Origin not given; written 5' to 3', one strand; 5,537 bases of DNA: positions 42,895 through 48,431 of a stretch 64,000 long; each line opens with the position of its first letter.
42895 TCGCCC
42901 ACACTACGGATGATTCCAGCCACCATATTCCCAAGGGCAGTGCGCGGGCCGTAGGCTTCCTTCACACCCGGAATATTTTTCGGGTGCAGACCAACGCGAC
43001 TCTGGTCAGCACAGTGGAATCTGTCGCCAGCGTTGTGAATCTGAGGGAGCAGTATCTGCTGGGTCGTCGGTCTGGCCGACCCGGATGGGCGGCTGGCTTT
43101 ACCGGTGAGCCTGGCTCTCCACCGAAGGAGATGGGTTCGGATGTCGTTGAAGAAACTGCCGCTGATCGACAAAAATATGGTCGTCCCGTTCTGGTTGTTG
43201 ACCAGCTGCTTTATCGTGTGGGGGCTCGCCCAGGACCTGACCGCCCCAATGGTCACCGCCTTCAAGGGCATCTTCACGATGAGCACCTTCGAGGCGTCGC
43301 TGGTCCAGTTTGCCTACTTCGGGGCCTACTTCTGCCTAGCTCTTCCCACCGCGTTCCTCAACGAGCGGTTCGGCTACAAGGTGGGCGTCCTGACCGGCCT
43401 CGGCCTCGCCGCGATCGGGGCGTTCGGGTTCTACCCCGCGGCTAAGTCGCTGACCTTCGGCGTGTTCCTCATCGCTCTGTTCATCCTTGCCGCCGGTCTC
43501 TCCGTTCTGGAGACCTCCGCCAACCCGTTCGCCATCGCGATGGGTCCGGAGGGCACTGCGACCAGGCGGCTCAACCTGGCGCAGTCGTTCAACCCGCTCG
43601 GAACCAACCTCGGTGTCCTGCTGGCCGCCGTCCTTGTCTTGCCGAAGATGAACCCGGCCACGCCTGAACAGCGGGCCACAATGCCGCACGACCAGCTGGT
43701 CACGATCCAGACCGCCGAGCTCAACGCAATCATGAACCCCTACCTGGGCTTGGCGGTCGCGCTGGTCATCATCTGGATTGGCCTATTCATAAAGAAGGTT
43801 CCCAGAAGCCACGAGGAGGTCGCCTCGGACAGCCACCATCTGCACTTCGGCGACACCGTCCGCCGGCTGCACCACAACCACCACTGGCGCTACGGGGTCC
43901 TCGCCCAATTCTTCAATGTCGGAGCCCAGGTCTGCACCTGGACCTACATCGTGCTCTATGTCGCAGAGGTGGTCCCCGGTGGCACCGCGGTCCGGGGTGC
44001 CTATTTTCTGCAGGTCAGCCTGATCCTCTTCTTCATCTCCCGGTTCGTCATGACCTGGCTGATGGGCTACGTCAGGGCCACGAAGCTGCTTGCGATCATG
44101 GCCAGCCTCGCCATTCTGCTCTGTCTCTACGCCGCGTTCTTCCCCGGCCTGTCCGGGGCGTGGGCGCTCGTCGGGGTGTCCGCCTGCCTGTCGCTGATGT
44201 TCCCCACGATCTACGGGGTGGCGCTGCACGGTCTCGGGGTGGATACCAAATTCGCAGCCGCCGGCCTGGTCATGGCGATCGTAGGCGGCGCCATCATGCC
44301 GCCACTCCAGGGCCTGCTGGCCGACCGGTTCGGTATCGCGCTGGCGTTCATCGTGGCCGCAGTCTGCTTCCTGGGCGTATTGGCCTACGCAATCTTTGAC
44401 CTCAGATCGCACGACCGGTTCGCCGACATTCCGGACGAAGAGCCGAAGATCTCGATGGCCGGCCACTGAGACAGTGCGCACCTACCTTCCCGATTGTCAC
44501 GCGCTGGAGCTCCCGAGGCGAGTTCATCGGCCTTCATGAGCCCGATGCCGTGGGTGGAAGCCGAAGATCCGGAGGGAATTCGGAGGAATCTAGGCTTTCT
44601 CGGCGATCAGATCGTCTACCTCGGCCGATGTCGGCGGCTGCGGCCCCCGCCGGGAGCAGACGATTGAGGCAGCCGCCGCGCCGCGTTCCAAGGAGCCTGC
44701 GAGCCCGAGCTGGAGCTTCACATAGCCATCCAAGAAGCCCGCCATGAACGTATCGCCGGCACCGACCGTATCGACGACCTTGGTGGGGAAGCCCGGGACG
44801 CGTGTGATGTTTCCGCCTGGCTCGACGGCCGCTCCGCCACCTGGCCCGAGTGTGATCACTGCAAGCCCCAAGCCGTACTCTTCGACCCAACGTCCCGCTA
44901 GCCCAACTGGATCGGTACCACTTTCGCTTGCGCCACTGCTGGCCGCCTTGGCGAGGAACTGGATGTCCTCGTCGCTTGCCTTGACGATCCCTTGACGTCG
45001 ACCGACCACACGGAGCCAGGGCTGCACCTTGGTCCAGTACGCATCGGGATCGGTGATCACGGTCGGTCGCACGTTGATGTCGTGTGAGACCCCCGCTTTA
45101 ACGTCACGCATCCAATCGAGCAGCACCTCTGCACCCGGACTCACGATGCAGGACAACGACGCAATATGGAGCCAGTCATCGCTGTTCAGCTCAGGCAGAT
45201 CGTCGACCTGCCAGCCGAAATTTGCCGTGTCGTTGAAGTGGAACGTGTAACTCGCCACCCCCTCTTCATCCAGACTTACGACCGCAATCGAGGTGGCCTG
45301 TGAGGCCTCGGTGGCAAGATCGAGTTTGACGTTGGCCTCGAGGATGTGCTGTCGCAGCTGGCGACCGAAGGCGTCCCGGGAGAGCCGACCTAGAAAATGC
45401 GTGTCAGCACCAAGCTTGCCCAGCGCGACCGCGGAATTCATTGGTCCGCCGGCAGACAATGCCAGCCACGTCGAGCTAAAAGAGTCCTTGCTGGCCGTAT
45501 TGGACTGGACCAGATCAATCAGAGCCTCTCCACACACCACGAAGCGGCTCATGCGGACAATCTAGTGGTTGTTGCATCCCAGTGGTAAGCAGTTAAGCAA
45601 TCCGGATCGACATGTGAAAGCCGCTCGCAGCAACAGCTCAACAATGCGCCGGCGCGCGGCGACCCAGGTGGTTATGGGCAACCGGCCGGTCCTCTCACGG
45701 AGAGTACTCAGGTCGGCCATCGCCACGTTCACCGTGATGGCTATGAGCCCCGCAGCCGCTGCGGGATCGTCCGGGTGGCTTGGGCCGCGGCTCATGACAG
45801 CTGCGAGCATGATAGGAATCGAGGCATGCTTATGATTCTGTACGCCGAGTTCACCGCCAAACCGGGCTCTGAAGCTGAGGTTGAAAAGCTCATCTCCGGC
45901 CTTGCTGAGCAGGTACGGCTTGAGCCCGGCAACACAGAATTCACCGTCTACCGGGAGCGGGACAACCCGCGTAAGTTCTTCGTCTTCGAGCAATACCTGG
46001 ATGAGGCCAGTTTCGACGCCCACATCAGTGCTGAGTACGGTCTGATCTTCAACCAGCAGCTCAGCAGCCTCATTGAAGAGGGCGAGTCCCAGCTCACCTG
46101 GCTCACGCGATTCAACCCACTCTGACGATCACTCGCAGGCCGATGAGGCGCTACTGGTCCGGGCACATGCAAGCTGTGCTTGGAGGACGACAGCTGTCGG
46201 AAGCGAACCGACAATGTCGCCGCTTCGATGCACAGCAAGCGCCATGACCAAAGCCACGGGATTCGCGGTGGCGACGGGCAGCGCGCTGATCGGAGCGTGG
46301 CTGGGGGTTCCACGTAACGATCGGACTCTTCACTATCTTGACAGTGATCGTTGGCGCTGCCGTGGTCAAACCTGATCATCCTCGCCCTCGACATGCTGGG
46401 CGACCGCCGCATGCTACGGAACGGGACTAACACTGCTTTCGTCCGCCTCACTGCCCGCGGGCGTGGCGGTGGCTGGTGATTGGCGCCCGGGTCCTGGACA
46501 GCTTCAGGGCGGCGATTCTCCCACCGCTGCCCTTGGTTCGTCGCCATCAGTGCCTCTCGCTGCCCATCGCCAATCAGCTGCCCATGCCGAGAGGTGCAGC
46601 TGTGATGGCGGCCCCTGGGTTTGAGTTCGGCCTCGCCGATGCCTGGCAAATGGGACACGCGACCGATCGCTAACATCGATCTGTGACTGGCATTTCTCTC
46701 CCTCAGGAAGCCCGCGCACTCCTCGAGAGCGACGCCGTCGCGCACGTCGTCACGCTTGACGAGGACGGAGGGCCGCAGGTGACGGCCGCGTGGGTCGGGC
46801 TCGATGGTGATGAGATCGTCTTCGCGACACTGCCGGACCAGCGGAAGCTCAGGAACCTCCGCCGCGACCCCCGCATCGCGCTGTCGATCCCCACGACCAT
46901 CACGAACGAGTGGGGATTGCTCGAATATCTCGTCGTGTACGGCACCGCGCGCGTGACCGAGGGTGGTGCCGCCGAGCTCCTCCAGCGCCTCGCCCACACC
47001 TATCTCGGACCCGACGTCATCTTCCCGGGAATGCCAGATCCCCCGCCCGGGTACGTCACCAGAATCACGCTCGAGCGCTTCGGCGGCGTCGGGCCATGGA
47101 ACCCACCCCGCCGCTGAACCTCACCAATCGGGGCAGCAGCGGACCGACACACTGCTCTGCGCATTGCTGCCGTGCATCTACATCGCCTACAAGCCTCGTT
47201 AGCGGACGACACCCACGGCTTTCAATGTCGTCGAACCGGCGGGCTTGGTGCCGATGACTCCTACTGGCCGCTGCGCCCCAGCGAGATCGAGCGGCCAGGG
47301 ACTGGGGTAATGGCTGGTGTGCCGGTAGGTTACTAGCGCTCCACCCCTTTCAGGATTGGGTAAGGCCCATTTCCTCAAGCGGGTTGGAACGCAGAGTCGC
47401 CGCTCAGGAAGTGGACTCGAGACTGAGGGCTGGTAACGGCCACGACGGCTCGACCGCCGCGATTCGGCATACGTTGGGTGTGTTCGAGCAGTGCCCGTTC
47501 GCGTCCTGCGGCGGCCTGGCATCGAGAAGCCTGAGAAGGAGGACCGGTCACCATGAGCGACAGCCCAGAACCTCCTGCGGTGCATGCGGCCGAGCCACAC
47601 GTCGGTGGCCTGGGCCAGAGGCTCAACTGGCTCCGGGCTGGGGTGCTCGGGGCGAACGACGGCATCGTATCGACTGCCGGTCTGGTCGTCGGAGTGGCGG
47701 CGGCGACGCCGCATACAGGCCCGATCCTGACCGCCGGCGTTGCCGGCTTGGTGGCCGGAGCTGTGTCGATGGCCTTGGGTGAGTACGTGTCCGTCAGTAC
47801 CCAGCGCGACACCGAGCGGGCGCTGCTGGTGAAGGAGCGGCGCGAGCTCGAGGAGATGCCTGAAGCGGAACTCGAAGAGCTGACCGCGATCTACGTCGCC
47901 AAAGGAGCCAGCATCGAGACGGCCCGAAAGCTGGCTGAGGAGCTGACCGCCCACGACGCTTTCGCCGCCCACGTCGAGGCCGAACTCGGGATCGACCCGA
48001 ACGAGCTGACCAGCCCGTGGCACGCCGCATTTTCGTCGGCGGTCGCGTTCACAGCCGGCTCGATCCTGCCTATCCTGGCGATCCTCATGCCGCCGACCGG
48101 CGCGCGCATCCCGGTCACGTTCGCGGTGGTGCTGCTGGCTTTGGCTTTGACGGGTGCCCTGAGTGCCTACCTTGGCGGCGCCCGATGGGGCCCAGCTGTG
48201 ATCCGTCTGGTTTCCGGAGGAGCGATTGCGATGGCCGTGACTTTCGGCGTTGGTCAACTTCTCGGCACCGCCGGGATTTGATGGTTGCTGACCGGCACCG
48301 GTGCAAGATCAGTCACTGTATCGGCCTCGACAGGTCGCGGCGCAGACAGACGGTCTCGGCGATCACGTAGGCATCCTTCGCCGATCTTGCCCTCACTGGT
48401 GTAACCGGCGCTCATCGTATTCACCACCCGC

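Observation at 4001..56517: Recurring 14-bp palindromic box (GGGWC-N4-GWCCC) before ten or more genes: a DosR/DevR-type dormancy regulon, with no regulator in the window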

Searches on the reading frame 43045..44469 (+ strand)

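Call 9: search_protein_families(library=pfam, proteins=[window:43045-44469:+])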
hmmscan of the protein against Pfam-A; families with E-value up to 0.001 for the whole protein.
window:43045-44469:+ (474 aa): 1 family
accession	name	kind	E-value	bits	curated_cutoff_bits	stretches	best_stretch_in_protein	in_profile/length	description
PF07690.21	MFS_1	-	2.4e-20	73.2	33.4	1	54-408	3-334/347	Major Facilitator Superfamily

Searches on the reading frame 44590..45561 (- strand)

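Call 9: search_protein_families(library=pfam, proteins=[window:44590-45561:-])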
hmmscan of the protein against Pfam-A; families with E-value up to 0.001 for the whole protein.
window:44590-45561:- (323 aa): 1 family
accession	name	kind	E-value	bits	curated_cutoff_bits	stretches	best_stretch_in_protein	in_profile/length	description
PF00294.29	PfkB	-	7e-38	131.1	25.8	1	5-311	2-299/302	pfkB family carbohydrate kinase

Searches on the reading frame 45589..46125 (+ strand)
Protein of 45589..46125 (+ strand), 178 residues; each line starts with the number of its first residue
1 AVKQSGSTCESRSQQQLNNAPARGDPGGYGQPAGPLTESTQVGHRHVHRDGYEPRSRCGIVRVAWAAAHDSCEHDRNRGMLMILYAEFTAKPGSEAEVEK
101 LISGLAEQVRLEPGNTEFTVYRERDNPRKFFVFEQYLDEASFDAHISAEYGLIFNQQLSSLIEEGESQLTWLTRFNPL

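Call 10: search_protein_families(library=pfam, proteins=[window:45589-46125:+])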
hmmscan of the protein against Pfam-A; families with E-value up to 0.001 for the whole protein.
window:45589-46125:+ (178 aa): 1 family
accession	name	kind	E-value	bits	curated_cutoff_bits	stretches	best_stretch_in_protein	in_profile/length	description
PF03992.22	ABM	-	5.6e-15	55.7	23.1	1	83-148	3-69/78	Antibiotic biosynthesis monooxygenase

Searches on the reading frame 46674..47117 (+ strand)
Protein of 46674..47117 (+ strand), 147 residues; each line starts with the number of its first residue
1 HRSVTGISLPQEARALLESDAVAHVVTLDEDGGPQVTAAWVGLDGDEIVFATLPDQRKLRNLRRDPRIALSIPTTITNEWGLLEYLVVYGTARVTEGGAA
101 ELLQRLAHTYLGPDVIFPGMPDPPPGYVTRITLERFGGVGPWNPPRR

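Call 10: search_protein_families(library=pfam, proteins=[window:46674-47117:+])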
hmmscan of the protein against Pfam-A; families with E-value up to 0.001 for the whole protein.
window:46674-47117:+ (147 aa): 2 families
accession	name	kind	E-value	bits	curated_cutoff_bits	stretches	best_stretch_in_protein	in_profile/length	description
PF01243.27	PNPOx_N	-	7.2e-17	62.3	28.1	1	9-136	1-116/120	Pyridoxamine 5'-phosphate oxidase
PF12900.13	Pyridox_ox_2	-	3.4e-05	24.3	27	1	11-96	3-93/140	Pyridoxamine 5'-phosphate oxidase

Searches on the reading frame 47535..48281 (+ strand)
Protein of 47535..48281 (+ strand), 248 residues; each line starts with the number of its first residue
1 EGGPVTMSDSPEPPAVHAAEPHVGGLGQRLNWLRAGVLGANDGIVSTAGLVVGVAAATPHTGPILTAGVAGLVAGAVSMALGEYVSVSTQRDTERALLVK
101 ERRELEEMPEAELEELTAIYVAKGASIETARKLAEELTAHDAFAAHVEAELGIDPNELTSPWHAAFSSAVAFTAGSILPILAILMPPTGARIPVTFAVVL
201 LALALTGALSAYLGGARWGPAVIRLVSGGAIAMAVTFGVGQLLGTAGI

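Call 10: search_protein_families(library=pfam, proteins=[window:47535-48281:+])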
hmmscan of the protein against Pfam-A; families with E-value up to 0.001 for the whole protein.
window:47535-48281:+ (248 aa): 1 family
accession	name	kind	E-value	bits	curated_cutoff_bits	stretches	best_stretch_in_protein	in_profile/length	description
PF01988.24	VIT1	-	1.5e-67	228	28.1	1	33-241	1-214/214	VIT family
